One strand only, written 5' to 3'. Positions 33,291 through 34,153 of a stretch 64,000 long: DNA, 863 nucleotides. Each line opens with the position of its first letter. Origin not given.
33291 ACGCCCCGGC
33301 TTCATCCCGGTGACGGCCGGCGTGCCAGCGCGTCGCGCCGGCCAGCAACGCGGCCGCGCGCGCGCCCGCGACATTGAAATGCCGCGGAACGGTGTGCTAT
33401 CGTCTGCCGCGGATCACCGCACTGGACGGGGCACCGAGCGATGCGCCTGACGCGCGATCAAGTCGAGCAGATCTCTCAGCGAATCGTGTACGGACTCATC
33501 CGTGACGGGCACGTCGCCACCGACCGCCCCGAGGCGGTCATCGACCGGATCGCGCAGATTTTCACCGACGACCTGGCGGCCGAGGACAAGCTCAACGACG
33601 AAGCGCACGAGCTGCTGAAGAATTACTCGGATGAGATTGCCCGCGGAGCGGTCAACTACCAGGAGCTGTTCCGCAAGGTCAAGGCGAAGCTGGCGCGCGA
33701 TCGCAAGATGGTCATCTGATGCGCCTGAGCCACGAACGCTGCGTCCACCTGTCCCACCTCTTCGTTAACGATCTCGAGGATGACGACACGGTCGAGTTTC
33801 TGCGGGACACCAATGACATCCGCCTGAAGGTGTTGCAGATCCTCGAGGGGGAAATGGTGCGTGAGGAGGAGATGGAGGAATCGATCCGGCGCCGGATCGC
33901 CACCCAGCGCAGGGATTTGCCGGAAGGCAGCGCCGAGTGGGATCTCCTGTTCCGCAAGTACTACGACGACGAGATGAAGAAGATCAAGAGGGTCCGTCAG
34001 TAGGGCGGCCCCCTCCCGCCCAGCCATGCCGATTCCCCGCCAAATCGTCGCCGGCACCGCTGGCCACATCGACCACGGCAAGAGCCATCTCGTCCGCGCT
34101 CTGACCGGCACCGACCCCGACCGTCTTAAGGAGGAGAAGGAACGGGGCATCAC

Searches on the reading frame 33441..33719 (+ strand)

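Call 3: search_protein_families(library=pfam, proteins=[window:33441-33719:+], max_evalue=0.1)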
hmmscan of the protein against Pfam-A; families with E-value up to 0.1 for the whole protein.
window:33441-33719:+ (92 aa): 3 families
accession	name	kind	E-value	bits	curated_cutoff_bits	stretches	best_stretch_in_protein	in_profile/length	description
PF04368.18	DUF507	-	1.1e-14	55.2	24.7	1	1-90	1-91/182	Protein of unknown function (DUF507)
PF13315.11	DUF4085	-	0.088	12.9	24.1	0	30-86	58-114/205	Protein of unknown function (DUF4085)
PF15511.12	CENP-T_C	-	0.098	13.2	28.1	0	29-65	8-44/108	Centromere kinetochore component CENP-T histone fold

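Call 4: search_protein_families(library=ncbifam, proteins=[window:33441-33719:+], max_evalue=0.1)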
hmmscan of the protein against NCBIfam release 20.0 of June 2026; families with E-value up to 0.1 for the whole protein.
window:33441-33719:+ (92 aa): 2 families
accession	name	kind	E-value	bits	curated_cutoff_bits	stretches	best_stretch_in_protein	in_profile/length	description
NF009988.0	PRK13454.1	equivalog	0.026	14.3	186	1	24-87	50-113/181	F0F1 ATP synthase subunit B'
NF047824.1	tRNAwyosineTaw2Meth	equivalog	0.07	12.8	350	1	7-74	156-223/245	tRNA(Phe) (4-demethylwyosine(37)-C(7)) aminocarboxypropyltransferase Taw2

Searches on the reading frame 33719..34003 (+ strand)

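Call 3: search_protein_families(library=pfam, proteins=[window:33719-34003:+], max_evalue=0.1)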
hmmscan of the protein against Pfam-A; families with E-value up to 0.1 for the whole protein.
window:33719-34003:+ (94 aa): 1 family
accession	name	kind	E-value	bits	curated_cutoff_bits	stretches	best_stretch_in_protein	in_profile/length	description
PF04368.18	DUF507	-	1.2e-16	61.6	24.7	1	4-88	95-179/182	Protein of unknown function (DUF507)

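Call 4: search_protein_families(library=ncbifam, proteins=[window:33719-34003:+], max_evalue=0.1)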
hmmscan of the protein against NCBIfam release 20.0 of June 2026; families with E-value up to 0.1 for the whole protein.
window:33719-34003:+ (94 aa): 0 families
